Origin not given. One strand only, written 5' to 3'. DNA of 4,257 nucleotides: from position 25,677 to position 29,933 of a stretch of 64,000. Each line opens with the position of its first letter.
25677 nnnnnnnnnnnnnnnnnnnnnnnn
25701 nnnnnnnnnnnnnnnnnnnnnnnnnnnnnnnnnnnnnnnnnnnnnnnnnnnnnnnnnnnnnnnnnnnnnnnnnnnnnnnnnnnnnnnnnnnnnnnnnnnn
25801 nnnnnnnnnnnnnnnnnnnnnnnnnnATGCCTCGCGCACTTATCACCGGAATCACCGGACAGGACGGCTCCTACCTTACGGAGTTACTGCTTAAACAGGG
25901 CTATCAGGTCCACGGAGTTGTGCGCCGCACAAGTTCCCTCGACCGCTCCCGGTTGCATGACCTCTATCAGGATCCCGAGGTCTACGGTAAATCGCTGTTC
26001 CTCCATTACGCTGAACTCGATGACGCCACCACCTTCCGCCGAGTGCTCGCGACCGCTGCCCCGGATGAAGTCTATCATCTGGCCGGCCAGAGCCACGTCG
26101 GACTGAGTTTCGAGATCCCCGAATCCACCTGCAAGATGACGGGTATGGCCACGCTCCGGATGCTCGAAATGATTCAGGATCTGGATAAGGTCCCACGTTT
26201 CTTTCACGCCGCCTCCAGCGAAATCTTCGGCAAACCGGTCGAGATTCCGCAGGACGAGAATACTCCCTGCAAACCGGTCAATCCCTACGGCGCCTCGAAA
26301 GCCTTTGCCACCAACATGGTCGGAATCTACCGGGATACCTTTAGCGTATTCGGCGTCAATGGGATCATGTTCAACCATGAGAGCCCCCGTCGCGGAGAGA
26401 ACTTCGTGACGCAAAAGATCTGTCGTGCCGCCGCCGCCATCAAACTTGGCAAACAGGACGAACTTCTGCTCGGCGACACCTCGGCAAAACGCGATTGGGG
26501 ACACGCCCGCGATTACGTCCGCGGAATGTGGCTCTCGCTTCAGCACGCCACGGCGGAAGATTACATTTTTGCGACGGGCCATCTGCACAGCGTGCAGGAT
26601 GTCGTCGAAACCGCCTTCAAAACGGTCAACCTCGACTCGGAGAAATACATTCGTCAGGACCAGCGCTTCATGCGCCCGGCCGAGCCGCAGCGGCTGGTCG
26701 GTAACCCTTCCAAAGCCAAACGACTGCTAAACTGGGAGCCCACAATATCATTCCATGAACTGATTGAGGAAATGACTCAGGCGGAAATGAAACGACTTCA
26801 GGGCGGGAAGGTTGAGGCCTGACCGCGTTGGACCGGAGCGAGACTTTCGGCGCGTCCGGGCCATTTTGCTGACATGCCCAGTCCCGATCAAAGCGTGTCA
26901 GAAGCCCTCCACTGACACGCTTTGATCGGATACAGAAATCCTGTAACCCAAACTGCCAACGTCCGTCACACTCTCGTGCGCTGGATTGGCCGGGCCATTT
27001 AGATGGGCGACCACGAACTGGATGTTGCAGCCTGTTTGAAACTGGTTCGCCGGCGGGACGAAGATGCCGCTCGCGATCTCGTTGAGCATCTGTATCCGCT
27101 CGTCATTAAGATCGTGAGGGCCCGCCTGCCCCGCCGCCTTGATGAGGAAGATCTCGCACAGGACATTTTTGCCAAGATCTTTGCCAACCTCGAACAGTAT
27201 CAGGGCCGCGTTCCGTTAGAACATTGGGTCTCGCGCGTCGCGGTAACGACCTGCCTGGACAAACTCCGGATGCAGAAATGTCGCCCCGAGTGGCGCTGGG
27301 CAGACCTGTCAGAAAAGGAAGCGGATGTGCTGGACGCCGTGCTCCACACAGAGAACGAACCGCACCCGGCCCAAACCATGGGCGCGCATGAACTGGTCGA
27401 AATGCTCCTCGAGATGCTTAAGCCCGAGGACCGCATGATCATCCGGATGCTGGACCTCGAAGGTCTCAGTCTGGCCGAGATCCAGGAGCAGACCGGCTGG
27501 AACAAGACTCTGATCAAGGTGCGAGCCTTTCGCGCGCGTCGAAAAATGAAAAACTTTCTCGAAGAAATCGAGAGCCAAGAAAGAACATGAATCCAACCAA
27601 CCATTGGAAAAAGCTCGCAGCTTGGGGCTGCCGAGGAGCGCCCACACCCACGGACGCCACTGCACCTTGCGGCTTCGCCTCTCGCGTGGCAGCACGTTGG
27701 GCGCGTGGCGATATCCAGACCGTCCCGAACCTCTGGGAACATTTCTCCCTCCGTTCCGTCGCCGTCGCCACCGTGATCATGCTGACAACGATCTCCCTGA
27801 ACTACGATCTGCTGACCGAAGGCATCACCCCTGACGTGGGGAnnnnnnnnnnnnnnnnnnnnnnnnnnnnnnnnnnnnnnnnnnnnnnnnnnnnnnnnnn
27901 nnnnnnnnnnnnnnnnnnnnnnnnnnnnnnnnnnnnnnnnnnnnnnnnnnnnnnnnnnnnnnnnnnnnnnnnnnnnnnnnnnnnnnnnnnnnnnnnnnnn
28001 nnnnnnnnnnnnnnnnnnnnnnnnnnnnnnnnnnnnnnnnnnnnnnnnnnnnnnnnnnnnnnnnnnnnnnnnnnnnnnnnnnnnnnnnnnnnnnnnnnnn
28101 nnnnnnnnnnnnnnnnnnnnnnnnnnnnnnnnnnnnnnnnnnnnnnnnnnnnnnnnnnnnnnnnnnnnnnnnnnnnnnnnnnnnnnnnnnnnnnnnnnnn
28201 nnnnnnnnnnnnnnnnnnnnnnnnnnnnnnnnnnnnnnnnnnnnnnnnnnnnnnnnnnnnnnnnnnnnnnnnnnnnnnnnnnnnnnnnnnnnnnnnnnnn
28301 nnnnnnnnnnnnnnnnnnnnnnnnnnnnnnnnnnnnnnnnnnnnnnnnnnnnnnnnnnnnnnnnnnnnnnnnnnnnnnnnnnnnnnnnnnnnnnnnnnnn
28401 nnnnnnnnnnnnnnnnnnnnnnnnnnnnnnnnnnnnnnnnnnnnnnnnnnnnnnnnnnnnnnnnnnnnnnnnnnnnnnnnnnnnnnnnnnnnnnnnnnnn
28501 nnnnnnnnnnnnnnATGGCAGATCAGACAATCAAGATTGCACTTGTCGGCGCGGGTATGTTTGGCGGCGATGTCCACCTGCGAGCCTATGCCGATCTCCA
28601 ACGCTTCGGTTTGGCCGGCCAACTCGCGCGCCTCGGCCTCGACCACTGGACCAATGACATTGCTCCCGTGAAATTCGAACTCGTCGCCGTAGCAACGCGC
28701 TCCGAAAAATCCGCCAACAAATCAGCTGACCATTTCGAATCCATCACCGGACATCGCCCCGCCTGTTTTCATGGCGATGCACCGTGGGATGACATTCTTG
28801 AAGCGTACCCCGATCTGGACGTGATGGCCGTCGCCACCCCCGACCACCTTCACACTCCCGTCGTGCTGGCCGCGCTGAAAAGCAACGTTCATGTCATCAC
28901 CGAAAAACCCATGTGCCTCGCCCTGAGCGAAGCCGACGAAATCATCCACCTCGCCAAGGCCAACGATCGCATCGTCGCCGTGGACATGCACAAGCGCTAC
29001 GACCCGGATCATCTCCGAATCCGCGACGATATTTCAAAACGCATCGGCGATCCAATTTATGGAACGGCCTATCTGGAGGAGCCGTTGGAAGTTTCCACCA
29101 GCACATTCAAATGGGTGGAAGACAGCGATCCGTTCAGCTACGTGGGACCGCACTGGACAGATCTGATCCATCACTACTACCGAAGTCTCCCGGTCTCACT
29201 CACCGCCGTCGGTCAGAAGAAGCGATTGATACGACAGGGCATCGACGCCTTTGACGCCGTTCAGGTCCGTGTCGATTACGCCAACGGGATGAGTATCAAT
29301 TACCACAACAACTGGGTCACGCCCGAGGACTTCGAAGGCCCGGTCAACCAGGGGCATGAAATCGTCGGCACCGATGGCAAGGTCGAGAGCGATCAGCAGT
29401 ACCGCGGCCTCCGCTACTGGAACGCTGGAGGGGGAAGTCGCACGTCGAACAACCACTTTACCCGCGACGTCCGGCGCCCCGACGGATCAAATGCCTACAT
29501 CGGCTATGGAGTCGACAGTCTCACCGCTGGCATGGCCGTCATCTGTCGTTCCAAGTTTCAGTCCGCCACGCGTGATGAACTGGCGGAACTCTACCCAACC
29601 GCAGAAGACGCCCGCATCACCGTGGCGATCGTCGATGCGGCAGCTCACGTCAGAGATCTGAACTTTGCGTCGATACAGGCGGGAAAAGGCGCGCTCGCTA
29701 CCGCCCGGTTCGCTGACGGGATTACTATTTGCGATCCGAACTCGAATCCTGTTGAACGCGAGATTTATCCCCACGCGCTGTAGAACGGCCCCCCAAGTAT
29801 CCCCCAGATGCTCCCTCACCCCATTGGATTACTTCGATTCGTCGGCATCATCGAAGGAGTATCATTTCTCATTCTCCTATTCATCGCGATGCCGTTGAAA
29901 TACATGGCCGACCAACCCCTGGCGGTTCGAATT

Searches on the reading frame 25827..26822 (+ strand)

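Call 89: search_protein_families(library=pfam, proteins=[window:25827-26822:+], max_evalue=0.0001)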
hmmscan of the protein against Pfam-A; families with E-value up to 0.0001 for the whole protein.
window:25827-26822:+ (331 aa): 3 families
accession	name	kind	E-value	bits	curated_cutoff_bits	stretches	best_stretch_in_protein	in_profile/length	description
PF16363.11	GDP_Man_Dehyd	-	4.8e-119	398.1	27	1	5-316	1-332/332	GDP-mannose 4,6 dehydratase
PF01370.27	Epimerase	-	2.6e-62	210.8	20.9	1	4-242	1-229/240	NAD dependent epimerase/dehydratase family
PF04321.23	RmlD_sub_bind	-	9.6e-06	25.3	27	1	4-196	3-162/287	RmlD substrate binding domain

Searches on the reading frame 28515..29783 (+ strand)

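Call 89: search_protein_families(library=pfam, proteins=[window:28515-29783:+], max_evalue=0.0001)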
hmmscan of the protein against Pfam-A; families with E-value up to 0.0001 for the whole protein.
window:28515-29783:+ (422 aa): 3 families
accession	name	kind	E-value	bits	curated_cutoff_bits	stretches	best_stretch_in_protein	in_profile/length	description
PF01408.29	GFO_IDH_MocA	-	1.4e-19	71.4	24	1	6-157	1-119/120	Oxidoreductase family, NAD-binding Rossmann fold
PF22725.1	GFO_IDH_MocA_C3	-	1.7e-08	34.9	27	1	174-290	10-123/124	GFO/IDH/MocA C-terminal domain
PF03447.22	NAD_binding_3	-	5e-05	24.4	24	0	48-156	19-115/116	Homoserine dehydrogenase, NAD binding domain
